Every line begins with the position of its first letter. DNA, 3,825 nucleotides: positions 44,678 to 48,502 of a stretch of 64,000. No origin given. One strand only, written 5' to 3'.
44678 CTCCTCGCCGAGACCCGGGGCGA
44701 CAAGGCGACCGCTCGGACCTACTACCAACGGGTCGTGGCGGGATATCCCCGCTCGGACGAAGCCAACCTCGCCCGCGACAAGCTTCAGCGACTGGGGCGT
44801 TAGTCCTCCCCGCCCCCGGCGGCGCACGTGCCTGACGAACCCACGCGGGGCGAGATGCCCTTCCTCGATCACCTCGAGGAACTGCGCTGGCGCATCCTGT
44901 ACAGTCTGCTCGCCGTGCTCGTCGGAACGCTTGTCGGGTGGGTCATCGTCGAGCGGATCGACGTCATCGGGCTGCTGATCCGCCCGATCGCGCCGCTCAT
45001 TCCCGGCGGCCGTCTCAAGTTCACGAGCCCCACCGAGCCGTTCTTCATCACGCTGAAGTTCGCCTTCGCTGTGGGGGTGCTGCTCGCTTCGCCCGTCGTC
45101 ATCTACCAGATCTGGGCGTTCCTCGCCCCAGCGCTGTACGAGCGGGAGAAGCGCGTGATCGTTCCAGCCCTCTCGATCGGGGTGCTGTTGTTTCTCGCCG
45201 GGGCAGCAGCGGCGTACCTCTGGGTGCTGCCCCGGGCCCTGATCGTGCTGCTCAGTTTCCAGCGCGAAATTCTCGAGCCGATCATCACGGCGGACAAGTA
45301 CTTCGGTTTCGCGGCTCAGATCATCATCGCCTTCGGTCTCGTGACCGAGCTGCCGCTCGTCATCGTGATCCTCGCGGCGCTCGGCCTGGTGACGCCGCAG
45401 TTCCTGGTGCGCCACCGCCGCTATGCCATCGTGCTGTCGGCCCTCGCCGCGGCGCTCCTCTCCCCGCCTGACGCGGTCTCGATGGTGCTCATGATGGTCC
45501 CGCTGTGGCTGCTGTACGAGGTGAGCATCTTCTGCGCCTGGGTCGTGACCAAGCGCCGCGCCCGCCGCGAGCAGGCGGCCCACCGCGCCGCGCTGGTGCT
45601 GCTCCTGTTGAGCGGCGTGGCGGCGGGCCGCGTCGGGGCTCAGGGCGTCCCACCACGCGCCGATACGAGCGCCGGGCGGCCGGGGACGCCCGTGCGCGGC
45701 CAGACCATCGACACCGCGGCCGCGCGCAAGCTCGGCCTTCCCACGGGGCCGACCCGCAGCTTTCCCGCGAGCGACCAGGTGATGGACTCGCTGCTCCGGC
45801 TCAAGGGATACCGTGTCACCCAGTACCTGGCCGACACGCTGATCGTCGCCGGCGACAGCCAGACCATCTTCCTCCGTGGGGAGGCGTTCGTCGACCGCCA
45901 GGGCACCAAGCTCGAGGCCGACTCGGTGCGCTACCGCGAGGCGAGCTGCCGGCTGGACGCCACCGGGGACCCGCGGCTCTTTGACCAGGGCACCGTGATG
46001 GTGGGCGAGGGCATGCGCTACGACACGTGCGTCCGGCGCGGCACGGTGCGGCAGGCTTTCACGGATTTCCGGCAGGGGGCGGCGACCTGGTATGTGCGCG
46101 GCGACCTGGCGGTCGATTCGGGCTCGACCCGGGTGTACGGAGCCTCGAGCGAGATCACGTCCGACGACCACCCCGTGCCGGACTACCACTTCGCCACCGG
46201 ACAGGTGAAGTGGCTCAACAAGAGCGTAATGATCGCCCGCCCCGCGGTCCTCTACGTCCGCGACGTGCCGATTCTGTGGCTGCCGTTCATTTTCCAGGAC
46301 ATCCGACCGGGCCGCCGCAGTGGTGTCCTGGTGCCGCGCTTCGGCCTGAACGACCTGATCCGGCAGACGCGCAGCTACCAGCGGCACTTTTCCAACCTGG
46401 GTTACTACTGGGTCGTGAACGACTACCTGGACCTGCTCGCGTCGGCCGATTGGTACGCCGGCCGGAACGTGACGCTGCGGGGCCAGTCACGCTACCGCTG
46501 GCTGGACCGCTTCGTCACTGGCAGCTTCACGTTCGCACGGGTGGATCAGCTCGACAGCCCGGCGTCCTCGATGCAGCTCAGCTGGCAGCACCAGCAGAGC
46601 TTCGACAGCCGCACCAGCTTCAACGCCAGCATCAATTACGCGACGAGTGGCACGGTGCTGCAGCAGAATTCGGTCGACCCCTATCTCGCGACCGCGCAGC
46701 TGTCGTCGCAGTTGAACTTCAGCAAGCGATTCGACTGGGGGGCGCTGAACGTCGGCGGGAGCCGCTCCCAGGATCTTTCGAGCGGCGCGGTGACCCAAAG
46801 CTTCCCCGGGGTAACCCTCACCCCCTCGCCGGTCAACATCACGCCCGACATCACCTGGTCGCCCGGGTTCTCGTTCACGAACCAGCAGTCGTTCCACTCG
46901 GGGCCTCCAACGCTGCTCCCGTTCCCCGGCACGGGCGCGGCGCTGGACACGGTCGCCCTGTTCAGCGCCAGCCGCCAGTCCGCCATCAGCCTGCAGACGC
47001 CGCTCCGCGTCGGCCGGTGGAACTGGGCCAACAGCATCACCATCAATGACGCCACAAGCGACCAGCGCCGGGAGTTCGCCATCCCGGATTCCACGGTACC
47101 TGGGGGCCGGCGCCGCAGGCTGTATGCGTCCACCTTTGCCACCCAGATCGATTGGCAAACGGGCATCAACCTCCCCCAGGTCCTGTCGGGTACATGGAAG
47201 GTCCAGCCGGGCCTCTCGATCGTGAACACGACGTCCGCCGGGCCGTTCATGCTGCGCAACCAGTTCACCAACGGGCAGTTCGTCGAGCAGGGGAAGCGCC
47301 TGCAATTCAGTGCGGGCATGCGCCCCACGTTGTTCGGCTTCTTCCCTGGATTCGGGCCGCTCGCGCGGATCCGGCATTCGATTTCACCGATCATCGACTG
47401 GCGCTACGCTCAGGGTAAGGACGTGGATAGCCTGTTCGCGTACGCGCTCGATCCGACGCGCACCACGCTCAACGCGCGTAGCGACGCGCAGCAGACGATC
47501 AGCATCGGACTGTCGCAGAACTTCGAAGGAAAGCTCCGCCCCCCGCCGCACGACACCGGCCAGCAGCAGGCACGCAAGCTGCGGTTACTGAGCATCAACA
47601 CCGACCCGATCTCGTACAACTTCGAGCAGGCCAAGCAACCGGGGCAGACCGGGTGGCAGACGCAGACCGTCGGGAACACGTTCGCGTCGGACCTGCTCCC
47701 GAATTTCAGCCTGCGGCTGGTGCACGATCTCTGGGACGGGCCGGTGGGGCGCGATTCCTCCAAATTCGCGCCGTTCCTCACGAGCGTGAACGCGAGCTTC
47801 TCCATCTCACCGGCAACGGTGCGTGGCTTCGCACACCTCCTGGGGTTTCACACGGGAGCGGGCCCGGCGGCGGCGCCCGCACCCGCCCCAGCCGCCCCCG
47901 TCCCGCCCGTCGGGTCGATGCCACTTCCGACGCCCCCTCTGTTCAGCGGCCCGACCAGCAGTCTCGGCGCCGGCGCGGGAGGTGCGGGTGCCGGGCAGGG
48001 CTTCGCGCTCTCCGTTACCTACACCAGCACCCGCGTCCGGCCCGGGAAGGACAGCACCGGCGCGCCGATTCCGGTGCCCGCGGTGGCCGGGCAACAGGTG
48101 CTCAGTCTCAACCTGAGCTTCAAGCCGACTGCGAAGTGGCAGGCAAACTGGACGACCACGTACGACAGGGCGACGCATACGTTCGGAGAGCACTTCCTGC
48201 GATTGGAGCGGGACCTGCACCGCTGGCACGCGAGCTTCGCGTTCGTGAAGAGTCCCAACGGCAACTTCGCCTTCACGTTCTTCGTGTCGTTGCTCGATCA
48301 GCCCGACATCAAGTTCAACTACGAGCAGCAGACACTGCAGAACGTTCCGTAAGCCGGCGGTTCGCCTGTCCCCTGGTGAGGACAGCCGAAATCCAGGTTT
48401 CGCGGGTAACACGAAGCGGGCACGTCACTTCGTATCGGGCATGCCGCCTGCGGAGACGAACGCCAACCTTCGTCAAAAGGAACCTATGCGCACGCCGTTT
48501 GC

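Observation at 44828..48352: tatC reads through, with no stop codon, into a signal-peptide-like segment and an LptD-like outer-membrane protein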

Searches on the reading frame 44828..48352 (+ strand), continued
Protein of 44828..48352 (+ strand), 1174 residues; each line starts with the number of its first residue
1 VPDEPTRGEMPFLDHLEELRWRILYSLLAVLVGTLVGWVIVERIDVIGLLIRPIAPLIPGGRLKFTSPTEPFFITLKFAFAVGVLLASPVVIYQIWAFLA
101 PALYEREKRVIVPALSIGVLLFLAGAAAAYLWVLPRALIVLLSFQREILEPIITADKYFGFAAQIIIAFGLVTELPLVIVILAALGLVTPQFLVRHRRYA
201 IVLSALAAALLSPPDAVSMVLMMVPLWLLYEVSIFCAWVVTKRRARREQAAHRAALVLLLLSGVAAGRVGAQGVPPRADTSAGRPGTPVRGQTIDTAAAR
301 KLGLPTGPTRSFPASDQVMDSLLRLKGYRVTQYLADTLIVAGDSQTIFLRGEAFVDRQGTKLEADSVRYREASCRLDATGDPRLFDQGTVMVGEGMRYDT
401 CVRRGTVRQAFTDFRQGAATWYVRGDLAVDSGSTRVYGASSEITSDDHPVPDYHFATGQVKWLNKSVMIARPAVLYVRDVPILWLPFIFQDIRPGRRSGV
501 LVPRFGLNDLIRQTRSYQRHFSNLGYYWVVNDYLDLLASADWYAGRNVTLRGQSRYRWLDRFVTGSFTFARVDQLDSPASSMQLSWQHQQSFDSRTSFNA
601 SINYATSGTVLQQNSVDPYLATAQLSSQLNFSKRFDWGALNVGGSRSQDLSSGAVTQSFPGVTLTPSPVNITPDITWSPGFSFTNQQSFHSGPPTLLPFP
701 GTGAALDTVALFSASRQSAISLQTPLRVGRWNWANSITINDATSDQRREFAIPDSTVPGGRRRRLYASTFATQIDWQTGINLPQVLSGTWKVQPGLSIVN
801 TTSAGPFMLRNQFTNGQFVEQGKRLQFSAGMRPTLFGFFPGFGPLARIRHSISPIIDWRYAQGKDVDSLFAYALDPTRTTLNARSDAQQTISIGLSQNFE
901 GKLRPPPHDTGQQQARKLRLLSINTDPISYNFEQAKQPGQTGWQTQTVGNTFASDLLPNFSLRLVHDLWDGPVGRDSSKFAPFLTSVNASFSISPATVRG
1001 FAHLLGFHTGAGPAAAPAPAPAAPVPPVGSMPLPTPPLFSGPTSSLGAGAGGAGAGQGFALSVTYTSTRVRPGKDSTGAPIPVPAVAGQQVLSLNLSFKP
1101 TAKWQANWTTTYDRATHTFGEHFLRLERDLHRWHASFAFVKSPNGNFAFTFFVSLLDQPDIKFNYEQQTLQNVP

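Call 42: predict_structure(alignment_id=A1)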
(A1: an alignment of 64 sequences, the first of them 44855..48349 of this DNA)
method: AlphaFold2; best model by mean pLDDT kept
length: 1165 residues; sequences in the alignment: 64
mean_pLDDT: 67.1   pTM: 0.48
mean pLDDT of the five models: 67.1, 66.9, 65.9, 64.6, 59.2
residues with pLDDT >= 90: 109; 70-90: 495; 50-70: 283; < 50: 278
segments of 3 or more residues with pLDDT < 50: 1-4, 132-154, 203-205, 240-285, 294-306, 424-426, 439-449, 456-489, 493-508, 601-612, 686-701, 1000-1048, 1066-1076, 1149-1165
pLDDT, mean of each block of 10 residues (from residue 1): 54 81 83 72 56 50 71 79 73 53 59 62 53 40 38 50 67 75 84 71 58 75 86 70 40 34 32 30 43 46 46 55 76 70 77 83 82 73 80 76 63 71 54 54 48 50 44 38 42 45 43 69 79 74 83 83 76 87 88 78 43 74 88 91 83 88 86 92 54 43 79 89 84 77 58 61 77 58 62 64 74 72 80 84 88 74 72 66 91 79 74 93 87 91 89 94 88 92 80 65 40 31 30 32 44 89 59 51 87 82 82 80 71 65 57 42 30
secondary structure, 60 per line:
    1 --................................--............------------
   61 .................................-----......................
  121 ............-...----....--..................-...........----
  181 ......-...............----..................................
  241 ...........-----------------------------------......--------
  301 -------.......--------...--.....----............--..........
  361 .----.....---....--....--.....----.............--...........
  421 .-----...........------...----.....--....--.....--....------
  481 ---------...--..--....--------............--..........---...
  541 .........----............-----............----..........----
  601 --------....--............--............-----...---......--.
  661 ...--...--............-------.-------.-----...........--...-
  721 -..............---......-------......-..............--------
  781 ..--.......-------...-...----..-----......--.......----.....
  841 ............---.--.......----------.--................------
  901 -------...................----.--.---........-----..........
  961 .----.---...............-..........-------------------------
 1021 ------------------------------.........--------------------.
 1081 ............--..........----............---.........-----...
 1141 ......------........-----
elements in order (helices of 4 or more, strands of 3 or more residues): H3-34 H37-48 H61-93 H99-132 H141-144 H147-164 H166-176 H181-186 H188-202 H207-251 H287-292 H308-314 E323-325 E328-332 E337-348 E351-361 E366-370 E374-377 E380-383 E386-390 E395-407 E410-421 E427-437 E444-446 E451-455 E458-461 E464-468 E471-474 E490-492 H499-502 E511-522 E525-534 E538-549 E554-565 E571-582 E587-596 H609-612 E615-626 E629-640 E646-648 E652-657 E660-663 E666-668 E671-682 E704-714 E717-719 E722-735 E739-744 E752-757 E759-772 E785-791 E799-801 E817-822 E825-831 E836-852 H859-865 E879-894 E908-922 H923-926 E938-945 E951-961 E970-984 H986-995 E1051-1059 E1080-1092 E1095-1104 E1109-1120 E1124-1132 E1138-1146 E1153-1160

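Call 45: fold_search(model_id=the predicted structure, library=pdb)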
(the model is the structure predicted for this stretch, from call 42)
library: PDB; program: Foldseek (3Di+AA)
matches with E <= 10: 757; with E <= 0.001: 88
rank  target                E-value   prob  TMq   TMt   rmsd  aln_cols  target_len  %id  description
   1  7omm_A                1.7e-20  1.00  0.36  0.56  12.7       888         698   12  Cryo-EM structure of N. gonorhoeae LptDE in complex with ProMacrobodies (MBPs have not been built de novo) (released 2022-05-04)
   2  8h1s_C                4.4e-20  1.00  0.38  0.50  11.6       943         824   13  Crystal structure of apo-LptDE complex (released 2023-10-11)
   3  8h1r_D                9.9e-20  1.00  0.38  0.53  11.1       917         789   12  Crystal structure of LptDE-YifL complex (released 2023-10-25)
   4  9a39_MODEL_1_A        9.3e-19  1.00  0.38  0.52  11.5       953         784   11  Model of E. coli LptD by in-cell photo-crosslinking MS and deep learning (released 2023-02-24)
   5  4q35_A                9.3e-19  1.00  0.37  0.52  10.9       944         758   11  Structure of a membrane protein (released 2014-06-25)
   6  8h1s_A                1.1e-18  1.00  0.37  0.49  11.8       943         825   13  Crystal structure of apo-LptDE complex (released 2023-10-11)
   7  9fz5_A                2.2e-18  1.00  0.39  0.57  11.3       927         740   12  Cryo-EM structure of LptDE-YedD complex from Escherichia Coli (released 2025-04-09)
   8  9kn3_A                5.0e-18  1.00  0.37  0.53  13.6       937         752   10  Cryo-EM structure of LptDEM complex from Escherichia coli (released 2025-07-23)
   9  5iv9_A                9.7e-18  1.00  0.39  0.55  11.9       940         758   11  The LPS Transporter LptDE from Klebsiella pneumoniae, full-length (released 2016-05-18)
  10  8h1r_A                1.0e-17  1.00  0.33  0.47  12.3       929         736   11  Crystal structure of LptDE-YifL complex (released 2023-10-25)
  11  9rpr_A                4.9e-17  1.00  0.35  0.50  11.8       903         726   11  Cryo-EM structure of LptDEM complex containing Shigella flexneri LptE and endogenous E. coli LptD and LptM (released 2025-12-10)
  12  9ia5_A                9.6e-17  1.00  0.35  0.50  10.5       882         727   10  LpDEM from Escherichia coli (released 2025-12-10)
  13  9ia0_A                2.3e-16  1.00  0.35  0.51  12.3       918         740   10  LpDE from Escherichia coli (released 2025-12-10)
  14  9ia2_A                5.1e-16  1.00  0.33  0.48  14.4       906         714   10  LpDEM from Escherichia coli (released 2025-12-10)
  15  9rps_A                1.4e-15  1.00  0.37  0.54  11.5       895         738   12  Cryo-EM structure of Shigella flexneri LptDE in complex with RTP45 superinfection exclusion protein from RTP bacteriop (released 2025-12-10)
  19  4hts                  1.6e-09  1.00  0.13  0.54  11.9       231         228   40  Crystal Structure of Twin Arginine Translocase Receptor- TatC (released 2013-05-01)
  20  4b4a                  2.7e-09  1.00  0.13  0.55  11.8       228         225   40  Structure of the TatC core of the twin arginine protein translocation system (released 2012-12-05)
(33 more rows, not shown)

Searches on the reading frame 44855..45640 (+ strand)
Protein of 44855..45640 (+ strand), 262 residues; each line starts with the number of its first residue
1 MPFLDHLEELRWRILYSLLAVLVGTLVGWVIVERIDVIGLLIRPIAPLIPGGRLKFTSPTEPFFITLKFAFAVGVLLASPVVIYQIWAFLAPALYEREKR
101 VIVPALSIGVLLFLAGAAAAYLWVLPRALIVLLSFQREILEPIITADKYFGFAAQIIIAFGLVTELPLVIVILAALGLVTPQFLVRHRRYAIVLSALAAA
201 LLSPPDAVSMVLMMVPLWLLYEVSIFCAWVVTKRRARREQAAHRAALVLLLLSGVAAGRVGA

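Call 65: search_solved_structures(query=window:44855-45640:+, max_evalue=0.00001, show_alignments=2)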
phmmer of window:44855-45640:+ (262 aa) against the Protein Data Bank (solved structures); distinct sequences matched with E-value up to 0.00001: 7.
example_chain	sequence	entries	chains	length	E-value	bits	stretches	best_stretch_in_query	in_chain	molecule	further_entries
4b4a_A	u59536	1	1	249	2.5e-50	174.9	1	1-241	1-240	SEC-INDEPENDENT PROTEIN TRANSLOCASE PROTEIN TATC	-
4htt_A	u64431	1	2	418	1.5e-49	172.4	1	1-237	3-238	Sec-independent protein translocase protein TatC, Lysozyme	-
4hts_A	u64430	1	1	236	1.5e-47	165.8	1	1-232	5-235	Sec-independent protein translocase protein TatC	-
9dzz_A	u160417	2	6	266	6.2e-41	144.2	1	2-240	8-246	Sec-independent protein translocase protein TatC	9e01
9r91_A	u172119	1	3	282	7.6e-41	143.9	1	2-240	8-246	Sec-independent protein translocase protein TatC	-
9e02_E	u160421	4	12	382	2.2e-39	139.1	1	62-233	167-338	Sec-independent protein translocase protein TatC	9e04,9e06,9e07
9e03_A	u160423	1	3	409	3.9e-38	135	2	2-137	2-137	Sec-independent protein translocase protein TatC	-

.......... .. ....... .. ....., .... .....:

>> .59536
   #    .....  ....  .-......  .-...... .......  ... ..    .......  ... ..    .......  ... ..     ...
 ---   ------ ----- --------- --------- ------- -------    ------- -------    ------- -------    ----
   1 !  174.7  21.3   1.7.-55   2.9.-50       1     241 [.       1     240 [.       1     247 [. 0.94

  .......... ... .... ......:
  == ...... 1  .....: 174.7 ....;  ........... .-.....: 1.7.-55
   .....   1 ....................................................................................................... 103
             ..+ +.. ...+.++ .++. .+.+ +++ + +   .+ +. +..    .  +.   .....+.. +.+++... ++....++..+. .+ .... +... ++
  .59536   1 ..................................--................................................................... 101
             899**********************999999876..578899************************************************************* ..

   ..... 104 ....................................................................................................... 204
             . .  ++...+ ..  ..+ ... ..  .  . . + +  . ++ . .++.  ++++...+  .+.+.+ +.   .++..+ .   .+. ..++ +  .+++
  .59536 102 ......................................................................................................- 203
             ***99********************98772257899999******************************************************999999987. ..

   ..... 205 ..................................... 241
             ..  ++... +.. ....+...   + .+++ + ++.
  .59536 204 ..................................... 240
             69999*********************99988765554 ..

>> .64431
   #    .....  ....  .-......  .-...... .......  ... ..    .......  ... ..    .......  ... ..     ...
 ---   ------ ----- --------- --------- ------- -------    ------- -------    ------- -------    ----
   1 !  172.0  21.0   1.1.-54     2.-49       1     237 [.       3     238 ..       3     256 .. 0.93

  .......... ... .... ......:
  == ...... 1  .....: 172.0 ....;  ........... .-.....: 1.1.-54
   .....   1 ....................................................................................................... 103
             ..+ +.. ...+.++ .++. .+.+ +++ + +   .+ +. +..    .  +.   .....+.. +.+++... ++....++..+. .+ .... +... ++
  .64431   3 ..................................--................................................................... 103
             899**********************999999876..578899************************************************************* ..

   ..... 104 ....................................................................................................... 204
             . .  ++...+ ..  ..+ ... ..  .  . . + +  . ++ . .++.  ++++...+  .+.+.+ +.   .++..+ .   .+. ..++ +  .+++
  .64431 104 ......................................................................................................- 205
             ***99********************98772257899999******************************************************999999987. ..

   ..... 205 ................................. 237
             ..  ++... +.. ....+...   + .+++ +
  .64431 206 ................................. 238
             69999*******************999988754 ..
